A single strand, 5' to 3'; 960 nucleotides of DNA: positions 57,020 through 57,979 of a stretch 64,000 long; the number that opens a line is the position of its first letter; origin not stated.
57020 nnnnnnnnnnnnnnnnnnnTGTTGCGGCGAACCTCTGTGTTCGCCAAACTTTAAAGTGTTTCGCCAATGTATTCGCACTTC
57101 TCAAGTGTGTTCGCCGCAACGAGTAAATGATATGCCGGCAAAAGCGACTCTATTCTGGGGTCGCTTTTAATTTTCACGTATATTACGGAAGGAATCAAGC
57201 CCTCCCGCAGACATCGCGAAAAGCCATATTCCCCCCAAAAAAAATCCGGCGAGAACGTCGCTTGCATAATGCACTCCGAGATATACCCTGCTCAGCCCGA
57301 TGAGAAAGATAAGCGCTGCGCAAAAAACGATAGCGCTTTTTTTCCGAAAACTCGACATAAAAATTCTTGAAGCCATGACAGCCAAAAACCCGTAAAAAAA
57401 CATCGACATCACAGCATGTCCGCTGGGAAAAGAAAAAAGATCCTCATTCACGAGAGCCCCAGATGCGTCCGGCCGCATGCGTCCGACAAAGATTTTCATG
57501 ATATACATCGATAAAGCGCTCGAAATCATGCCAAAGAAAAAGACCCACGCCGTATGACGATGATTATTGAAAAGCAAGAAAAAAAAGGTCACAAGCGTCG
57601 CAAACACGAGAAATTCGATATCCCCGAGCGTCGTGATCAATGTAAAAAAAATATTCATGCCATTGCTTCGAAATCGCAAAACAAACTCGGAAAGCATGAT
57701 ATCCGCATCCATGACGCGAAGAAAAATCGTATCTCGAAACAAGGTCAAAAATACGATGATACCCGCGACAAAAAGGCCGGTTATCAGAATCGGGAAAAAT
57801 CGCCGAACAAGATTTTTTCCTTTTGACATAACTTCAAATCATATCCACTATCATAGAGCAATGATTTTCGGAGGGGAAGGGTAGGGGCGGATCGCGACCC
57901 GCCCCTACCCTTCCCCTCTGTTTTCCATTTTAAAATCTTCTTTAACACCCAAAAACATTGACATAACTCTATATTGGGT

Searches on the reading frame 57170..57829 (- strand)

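Call 30: search_protein_families(library=pfam, proteins=[window:57170-57829:-], max_evalue=0.001)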
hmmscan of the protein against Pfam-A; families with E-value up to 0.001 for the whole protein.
window:57170-57829:- (220 aa): 2 families
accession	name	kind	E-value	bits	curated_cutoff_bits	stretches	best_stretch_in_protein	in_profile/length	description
PF01569.27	PAP2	-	8.5e-21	74.5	27.2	1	94-207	2-122/130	PAP2 superfamily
PF14378.12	PAP2_3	-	1.8e-07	31.6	27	1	127-201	120-186/190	PAP2 superfamily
